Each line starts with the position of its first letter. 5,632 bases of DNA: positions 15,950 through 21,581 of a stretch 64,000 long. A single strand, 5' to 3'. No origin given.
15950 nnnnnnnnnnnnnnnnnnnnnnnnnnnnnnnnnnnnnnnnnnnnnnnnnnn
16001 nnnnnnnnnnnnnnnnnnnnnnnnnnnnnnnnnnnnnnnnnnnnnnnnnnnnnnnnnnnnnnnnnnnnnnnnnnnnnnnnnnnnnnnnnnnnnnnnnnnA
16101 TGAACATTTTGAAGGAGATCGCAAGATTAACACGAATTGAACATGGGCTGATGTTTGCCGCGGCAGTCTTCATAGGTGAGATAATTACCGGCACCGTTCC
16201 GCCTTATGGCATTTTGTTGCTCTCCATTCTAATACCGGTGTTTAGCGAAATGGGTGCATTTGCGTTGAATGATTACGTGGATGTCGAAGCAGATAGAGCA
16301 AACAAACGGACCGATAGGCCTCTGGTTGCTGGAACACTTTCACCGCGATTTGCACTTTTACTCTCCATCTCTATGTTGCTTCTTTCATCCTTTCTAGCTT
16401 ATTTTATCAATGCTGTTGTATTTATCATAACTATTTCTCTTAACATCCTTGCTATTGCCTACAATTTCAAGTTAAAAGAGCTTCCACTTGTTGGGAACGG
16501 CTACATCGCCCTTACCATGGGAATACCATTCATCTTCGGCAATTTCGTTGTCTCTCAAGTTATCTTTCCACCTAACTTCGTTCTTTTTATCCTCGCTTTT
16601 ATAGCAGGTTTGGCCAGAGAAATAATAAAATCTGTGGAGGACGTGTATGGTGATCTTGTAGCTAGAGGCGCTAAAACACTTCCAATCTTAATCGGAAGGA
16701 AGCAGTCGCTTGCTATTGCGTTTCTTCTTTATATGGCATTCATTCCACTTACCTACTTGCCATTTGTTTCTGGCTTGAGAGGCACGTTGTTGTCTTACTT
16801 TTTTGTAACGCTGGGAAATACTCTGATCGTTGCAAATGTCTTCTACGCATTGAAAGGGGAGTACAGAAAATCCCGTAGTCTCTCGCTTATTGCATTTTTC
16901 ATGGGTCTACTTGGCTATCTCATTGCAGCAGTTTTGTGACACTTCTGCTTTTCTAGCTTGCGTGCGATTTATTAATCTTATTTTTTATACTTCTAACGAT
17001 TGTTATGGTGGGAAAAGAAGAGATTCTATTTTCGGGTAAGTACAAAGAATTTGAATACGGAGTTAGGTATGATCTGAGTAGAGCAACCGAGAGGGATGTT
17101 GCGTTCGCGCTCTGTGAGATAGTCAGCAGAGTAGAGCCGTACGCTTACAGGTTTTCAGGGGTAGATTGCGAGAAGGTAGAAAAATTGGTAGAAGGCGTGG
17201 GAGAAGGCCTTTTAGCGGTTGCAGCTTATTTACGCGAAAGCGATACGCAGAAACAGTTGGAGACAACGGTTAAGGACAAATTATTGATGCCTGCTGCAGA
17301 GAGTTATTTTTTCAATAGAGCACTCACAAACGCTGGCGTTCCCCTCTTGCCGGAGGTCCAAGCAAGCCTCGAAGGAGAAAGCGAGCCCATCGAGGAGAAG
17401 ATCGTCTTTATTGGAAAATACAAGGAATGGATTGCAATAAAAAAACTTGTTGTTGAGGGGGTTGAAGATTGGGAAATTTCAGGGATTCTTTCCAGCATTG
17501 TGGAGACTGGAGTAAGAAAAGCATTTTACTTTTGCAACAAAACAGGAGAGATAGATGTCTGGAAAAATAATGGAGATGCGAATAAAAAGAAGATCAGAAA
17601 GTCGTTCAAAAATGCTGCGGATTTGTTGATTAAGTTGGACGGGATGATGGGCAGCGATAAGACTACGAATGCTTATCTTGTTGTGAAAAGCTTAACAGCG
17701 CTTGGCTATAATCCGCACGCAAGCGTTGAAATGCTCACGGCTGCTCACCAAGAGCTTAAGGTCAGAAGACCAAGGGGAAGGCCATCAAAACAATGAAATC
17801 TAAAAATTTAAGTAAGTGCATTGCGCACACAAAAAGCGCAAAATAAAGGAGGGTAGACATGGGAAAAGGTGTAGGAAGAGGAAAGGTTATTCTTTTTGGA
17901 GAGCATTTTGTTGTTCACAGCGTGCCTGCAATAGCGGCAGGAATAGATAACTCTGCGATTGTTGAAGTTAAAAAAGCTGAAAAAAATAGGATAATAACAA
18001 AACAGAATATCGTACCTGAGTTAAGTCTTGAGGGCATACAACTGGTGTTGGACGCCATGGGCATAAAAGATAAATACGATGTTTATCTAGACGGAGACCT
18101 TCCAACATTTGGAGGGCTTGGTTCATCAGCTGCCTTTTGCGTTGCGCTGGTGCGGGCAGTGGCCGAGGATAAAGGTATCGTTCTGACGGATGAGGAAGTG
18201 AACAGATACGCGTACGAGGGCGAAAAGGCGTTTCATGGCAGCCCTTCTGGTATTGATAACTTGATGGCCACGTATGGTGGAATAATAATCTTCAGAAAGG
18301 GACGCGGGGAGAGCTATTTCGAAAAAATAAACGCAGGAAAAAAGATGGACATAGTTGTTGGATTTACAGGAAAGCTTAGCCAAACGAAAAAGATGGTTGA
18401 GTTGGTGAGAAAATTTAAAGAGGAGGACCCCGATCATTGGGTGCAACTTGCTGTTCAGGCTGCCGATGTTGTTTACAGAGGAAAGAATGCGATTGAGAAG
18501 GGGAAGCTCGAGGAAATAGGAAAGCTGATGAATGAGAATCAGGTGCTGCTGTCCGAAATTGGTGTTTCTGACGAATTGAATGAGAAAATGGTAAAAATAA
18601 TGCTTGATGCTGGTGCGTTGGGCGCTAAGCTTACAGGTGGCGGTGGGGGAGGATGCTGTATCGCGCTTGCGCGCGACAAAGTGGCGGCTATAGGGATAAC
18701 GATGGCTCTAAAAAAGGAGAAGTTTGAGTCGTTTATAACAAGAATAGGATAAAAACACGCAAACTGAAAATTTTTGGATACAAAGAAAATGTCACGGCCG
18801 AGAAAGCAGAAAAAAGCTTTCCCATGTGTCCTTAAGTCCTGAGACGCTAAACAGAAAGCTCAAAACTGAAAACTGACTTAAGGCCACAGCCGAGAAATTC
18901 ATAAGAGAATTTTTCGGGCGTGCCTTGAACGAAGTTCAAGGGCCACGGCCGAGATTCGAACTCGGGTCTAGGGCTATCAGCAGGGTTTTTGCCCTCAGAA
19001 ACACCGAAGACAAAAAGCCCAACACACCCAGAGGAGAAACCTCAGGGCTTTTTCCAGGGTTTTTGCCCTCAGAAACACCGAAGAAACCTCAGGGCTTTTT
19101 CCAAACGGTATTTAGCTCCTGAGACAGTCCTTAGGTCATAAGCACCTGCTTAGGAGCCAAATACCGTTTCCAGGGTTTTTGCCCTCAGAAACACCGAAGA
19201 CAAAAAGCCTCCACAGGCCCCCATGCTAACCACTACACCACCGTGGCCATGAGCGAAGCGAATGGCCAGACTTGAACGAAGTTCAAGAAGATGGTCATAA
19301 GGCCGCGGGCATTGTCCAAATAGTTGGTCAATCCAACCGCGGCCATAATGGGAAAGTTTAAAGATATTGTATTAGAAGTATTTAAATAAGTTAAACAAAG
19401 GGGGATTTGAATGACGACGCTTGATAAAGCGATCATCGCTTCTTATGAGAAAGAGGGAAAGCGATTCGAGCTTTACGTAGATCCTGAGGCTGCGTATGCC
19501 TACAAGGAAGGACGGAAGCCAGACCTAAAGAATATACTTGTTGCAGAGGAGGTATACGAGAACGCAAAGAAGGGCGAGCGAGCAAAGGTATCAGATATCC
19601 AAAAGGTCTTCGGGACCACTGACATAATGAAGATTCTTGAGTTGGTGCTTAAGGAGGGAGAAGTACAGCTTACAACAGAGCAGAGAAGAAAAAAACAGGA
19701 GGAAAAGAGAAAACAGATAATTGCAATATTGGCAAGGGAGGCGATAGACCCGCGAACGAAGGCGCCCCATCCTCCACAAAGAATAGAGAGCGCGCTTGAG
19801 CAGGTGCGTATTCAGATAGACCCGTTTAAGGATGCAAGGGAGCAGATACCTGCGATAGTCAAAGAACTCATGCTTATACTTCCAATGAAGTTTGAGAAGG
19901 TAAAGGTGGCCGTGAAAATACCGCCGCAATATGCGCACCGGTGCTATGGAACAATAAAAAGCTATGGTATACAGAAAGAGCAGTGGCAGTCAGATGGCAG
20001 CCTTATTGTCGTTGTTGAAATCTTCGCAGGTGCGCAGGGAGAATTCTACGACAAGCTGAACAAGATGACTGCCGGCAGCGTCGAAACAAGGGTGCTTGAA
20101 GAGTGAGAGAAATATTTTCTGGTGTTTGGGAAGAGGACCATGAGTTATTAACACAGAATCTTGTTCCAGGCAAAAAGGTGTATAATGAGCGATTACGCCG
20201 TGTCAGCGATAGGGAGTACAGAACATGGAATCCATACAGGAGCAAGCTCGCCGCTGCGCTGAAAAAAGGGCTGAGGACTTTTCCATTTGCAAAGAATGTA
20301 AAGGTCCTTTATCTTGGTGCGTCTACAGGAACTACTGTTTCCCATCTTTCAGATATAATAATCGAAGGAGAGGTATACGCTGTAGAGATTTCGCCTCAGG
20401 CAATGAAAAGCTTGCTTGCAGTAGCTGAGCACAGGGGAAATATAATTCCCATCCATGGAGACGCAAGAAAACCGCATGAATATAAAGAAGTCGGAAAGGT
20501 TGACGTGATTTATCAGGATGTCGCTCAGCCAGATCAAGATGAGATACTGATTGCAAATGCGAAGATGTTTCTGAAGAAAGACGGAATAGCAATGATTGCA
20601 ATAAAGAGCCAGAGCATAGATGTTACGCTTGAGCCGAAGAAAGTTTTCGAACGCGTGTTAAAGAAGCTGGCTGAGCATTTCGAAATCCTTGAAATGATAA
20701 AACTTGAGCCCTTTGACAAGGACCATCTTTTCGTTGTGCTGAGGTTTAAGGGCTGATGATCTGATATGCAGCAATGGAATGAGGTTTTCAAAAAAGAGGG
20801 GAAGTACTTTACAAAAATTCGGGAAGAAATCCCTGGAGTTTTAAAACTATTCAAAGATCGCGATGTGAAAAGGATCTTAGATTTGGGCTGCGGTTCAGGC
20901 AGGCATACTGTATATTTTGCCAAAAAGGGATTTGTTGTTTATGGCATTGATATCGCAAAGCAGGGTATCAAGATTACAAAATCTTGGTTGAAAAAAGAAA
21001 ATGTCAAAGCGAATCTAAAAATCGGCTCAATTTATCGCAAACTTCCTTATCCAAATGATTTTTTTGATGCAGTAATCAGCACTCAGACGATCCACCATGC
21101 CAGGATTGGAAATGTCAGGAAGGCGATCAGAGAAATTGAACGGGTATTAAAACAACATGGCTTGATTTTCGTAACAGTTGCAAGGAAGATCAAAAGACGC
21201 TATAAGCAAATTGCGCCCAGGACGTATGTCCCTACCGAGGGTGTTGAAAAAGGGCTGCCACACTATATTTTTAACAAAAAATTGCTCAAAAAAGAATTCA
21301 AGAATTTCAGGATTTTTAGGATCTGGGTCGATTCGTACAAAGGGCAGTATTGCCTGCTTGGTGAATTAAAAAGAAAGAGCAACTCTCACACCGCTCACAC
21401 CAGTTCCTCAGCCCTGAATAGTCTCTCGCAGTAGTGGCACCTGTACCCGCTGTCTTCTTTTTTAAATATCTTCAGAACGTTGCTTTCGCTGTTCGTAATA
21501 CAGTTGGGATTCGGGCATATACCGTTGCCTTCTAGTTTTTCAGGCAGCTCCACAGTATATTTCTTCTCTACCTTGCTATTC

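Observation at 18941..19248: tRNA-His interrupted by a 235-nt intron assembled from repeated self-folding modules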

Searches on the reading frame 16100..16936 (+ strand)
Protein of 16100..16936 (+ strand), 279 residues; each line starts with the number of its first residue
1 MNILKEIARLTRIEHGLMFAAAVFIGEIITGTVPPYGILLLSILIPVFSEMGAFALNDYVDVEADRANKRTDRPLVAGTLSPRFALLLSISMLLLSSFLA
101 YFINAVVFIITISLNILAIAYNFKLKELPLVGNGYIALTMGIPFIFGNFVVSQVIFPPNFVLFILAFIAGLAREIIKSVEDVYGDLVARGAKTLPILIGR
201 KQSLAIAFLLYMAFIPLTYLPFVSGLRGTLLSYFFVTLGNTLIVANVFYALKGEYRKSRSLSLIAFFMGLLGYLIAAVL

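Call 34: search_protein_families(library=pfam, proteins=[window:16100-16936:+])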
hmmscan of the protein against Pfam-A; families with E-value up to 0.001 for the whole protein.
window:16100-16936:+ (279 aa): 1 family
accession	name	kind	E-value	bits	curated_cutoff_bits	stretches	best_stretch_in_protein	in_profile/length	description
PF01040.23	UbiA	-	9.5e-35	120.5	34.2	1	31-268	14-247/250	UbiA prenyltransferase family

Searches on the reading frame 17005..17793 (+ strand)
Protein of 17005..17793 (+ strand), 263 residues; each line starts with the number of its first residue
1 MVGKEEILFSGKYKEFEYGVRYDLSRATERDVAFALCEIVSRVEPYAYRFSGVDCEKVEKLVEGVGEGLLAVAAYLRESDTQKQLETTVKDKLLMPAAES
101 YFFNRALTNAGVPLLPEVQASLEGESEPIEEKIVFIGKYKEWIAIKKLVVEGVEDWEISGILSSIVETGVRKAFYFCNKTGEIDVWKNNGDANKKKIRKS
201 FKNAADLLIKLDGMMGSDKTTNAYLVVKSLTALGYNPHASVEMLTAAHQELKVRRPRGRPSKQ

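Call 34: search_protein_families(library=pfam, proteins=[window:17005-17793:+])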
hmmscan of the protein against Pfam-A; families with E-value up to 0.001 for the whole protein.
window:17005-17793:+ (263 aa): 1 family
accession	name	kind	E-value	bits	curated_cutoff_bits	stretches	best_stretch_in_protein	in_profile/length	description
PF10869.13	DUF2666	-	5.3e-06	27.2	23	1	130-178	1-50/135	Domain of unknown function (DUF2666)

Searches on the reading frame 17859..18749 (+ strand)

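Call 34: search_protein_families(library=pfam, proteins=[window:17859-18749:+])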
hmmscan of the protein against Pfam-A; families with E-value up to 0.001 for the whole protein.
window:17859-18749:+ (297 aa): 2 families
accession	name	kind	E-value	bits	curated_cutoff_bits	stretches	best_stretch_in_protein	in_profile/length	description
PF00288.32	GHMP_kinases_N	-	8.2e-16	58.4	22.3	1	60-141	7-87/87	GHMP kinases N terminal domain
PF08544.19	GHMP_kinases_C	-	6.7e-15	55.7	21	1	211-284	4-79/85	GHMP kinases C terminal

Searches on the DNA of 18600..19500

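Call 29: search_rna_families(source=window, start=18600, end=19500, threshold=evalue, max_evalue=10, show_alignments=3)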
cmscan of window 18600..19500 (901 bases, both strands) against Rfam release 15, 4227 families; matches with E-value up to 10: 14.
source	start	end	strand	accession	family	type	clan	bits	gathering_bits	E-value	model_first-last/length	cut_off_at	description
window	19103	19169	+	RF03286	MIR6146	Gene; miRNA;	-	29.5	59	0.00048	1-75/75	no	MIR6146 microRNA precursor family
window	19102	19170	+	RF03373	mir-3170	Gene; miRNA;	-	20.2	98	0.26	1-77/77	no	mir-3170 microRNA precursor family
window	18822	18955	+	RF01909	CDKN2B-AS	Gene; lncRNA;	-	19.4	80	0.62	1-150/150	no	CDKN2B antisense RNA 1 intronic convserved region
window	19083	19180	-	RF04114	MIR4374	Gene; miRNA;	-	18.5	105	0.6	1-119/119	no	MIR4374 microRNA precursor family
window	18942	19002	-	RF01684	mascRNA-menRNA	Gene;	-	17.6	42.5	1.3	1-56/56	no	MALAT1-associated small cytoplasmic RNA/MEN beta RNA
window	19091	19180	+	RF00637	mir-276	Gene; miRNA;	-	17.1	62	0.34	1-90/90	no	mir-276 microRNA precursor family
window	19208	19264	-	RF01549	TB8Cs2H1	Gene; snRNA; snoRNA; HACA-box;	-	17.1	40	1.6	2-61/65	no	Trypanosomatid snoRNA TB8Cs2H1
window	18981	19091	-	RF04157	MIR9486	Gene; miRNA;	-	17.1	100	1.9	1-119/119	no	MIR9486 microRNA precursor family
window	18764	18823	-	RF02126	GHRLOS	Gene; lncRNA;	-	16.9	48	0.15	1-70/70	no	Ghrelin opposite strand RNA conserved region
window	19038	19111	-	RF01170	snoU61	Gene; snRNA; snoRNA; CD-box;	CL00067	15.3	55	4.1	1-84/84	no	Small nucleolar RNA U61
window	19090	19186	-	RF00637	mir-276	Gene; miRNA;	-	15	62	1.5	1-90/90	no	mir-276 microRNA precursor family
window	19008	19128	-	RF00506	Thr_leader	Cis-reg; leader;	-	14.9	55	7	1-118/118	no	Threonine operon leader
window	18791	18830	-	RF00811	mir-84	Gene; miRNA;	-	13.8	60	6.1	1-75/75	no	mir-84 microRNA precursor family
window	18791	18823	+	RF01792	eiav_FSE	Cis-reg; frameshift_element;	-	11.9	40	7.1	1-35/35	no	ribosomal frameshift site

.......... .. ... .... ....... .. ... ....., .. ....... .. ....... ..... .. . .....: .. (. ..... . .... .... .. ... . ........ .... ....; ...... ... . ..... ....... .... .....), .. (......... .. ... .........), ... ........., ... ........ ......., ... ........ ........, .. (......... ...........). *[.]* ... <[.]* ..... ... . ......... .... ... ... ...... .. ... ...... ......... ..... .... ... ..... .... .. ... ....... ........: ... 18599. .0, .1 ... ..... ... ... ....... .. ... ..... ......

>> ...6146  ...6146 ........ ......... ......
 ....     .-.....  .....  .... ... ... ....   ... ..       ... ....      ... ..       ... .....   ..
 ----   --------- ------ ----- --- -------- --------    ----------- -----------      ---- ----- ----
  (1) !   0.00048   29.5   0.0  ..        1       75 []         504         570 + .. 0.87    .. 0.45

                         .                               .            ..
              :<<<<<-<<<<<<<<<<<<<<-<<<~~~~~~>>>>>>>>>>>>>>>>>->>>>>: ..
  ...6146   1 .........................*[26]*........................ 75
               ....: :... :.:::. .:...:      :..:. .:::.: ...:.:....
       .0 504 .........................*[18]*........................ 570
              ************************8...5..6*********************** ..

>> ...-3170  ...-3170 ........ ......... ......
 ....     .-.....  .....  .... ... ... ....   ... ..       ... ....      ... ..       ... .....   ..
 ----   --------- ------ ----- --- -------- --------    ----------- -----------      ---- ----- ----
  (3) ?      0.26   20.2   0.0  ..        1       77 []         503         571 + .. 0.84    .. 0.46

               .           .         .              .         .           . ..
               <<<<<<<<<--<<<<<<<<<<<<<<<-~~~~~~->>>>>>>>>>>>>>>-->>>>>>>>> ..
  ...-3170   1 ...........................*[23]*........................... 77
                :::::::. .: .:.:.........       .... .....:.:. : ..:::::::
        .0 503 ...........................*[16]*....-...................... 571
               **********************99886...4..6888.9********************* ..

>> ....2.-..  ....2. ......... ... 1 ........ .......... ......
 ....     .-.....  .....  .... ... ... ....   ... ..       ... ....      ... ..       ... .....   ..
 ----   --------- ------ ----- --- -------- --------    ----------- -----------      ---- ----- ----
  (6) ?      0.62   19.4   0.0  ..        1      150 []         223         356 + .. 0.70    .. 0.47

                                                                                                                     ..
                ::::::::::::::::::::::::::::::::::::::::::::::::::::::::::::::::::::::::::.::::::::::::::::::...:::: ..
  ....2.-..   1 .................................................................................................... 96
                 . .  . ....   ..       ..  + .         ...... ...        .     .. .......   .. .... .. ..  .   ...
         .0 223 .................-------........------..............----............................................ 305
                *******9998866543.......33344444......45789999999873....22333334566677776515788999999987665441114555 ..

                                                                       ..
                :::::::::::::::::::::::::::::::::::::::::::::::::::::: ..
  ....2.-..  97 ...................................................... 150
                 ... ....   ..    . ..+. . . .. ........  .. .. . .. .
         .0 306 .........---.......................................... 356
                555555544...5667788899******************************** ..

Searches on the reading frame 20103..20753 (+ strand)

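Call 34: search_protein_families(library=pfam, proteins=[window:20103-20753:+])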
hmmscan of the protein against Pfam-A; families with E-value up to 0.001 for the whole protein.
window:20103-20753:+ (217 aa): 3 families
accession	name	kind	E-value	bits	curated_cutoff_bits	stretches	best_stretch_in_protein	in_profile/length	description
PF01269.23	Fibrillarin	-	3.6e-86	288.4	27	1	6-216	12-226/227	Fibrillarin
PF01728.25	FtsJ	-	1.3e-06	28.9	24.1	1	45-199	1-162/181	FtsJ-like methyltransferase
PF13649.12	Methyltransf_25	-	4.5e-05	24.5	27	1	68-161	1-97/97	Methyltransferase domain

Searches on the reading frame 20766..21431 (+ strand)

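Call 34: search_protein_families(library=pfam, proteins=[window:20766-21431:+])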
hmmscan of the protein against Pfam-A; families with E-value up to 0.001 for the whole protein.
window:20766-21431:+ (222 aa): 14 families
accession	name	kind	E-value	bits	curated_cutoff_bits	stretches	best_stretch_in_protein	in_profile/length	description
PF08241.18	Methyltransf_11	-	2e-21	76.9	21.2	1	38-135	1-94/95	Methyltransferase domain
PF13649.12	Methyltransf_25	-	2.2e-20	73.6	27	1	37-132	1-97/97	Methyltransferase domain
PF13847.12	Methyltransf_31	-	1.3e-16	61.1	27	1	35-140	5-113/145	Methyltransferase domain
PF13489.12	Methyltransf_23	-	1.1e-14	55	27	1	24-140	12-120/164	Methyltransferase domain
PF08242.18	Methyltransf_12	-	5.4e-11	43.5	30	1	38-133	1-97/98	Methyltransferase domain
PF03848.20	TehB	-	3e-08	33.8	20.4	1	15-134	15-130/193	Tellurite resistance protein TehB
PF01209.24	Ubie_methyltran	-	6.1e-08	32.7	20.1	1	27-145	41-160/233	ubiE/COQ5 methyltransferase family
PF05175.20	MTS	-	1.6e-07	31.6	23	1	27-143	25-145/170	Methyltransferase small domain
PF02353.26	CMAS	-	1.9e-07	31.2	27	1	35-148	64-176/273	Mycolic acid cyclopropane synthetase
PF06080.18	DUF938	-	8.2e-06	26.2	27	1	19-136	11-137/202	Protein of unknown function (DUF938)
PF07021.18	MetW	-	3.2e-05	24.1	21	1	33-132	13-106/193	Methionine biosynthesis protein MetW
PF03141.22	Methyltransf_29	-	4.9e-05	22.5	23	1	13-148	100-228/506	Putative S-adenosyl-L-methionine-dependent methyltransferase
PF09445.16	Methyltransf_15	-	0.00018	21.6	22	1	35-84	2-51/165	RNA cap guanine-N2 methyltransferase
PF06325.19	PrmA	-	0.00038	20.5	22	1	33-105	161-232/296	Ribosomal protein L11 methyltransferase (PrmA)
